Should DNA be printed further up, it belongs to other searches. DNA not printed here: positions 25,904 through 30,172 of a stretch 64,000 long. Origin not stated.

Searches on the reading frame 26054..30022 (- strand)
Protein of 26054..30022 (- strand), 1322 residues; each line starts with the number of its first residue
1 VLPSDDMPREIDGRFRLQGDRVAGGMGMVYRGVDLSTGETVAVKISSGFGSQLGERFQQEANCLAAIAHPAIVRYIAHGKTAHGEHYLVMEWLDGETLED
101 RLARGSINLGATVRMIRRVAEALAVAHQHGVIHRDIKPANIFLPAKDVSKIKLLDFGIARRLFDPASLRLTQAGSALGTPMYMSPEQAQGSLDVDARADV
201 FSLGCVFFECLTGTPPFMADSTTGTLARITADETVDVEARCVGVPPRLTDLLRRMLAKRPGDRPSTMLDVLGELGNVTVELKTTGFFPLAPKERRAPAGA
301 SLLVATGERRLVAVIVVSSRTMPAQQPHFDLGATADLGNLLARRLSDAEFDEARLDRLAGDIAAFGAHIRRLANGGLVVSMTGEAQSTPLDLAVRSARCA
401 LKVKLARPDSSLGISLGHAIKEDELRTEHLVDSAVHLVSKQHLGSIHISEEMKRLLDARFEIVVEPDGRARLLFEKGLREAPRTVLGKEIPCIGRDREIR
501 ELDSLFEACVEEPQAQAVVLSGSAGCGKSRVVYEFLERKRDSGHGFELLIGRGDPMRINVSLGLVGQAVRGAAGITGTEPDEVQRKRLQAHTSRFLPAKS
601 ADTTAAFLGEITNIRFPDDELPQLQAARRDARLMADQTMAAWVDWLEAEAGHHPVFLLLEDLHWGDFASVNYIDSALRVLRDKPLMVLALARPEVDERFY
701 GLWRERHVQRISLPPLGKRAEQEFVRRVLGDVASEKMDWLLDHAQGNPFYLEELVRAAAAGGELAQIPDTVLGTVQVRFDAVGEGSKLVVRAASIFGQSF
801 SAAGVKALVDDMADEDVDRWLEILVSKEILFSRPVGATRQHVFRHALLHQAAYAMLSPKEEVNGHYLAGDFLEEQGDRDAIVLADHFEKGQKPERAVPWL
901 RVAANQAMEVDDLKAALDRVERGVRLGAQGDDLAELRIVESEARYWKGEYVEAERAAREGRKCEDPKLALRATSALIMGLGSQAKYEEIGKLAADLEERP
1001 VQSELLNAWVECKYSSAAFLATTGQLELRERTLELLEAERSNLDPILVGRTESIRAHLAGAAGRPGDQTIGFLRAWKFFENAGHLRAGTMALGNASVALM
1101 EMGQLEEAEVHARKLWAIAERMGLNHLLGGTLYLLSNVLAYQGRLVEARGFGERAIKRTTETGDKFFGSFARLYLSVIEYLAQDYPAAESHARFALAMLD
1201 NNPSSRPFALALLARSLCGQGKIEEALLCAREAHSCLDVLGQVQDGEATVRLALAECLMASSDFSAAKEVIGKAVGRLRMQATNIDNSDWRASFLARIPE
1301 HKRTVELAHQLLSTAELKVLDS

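Call 75: search_protein_families(library=pfam, proteins=[window:26054-30022:-], max_evalue=0.001)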
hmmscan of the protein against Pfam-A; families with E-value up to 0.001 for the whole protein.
window:26054-30022:- (1322 aa): 9 families
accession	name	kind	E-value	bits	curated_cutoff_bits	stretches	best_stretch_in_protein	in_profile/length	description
PF00069.31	Pkinase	-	3.5e-45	154.9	31.7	1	24-266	10-254/263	Protein kinase domain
PF07714.23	PK_Tyr_Ser-Thr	-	2.6e-28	99.5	23.1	1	24-265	10-250/258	Protein tyrosine and serine/threonine kinase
PF13191.12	AAA_16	-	3.6e-16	60.5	32.6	1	492-687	2-166/167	AAA ATPase domain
PF03109.22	ABC1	-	5e-09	36.1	22.9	1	83-163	140-218/244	ABC1 atypical kinase-like domain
PF13424.12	TPR_12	-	2.2e-05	25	30.1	1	1091-1158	5-74/77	Tetratricopeptide repeat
PF06293.20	Kdo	-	4.2e-05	23.5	21.3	1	73-160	79-170/207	Lipopolysaccharide kinase (Kdo/WaaP) family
PF17874.7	TPR_MalT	-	4.6e-05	23.3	45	1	1050-1236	2-190/336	MalT-like TPR region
PF13374.12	TPR_10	-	0.00019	21.8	27.5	0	1091-1121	4-34/42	Tetratricopeptide repeat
PF07719.23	TPR_2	-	0.00056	20.3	27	0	1208-1234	2-28/34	Tetratricopeptide repeat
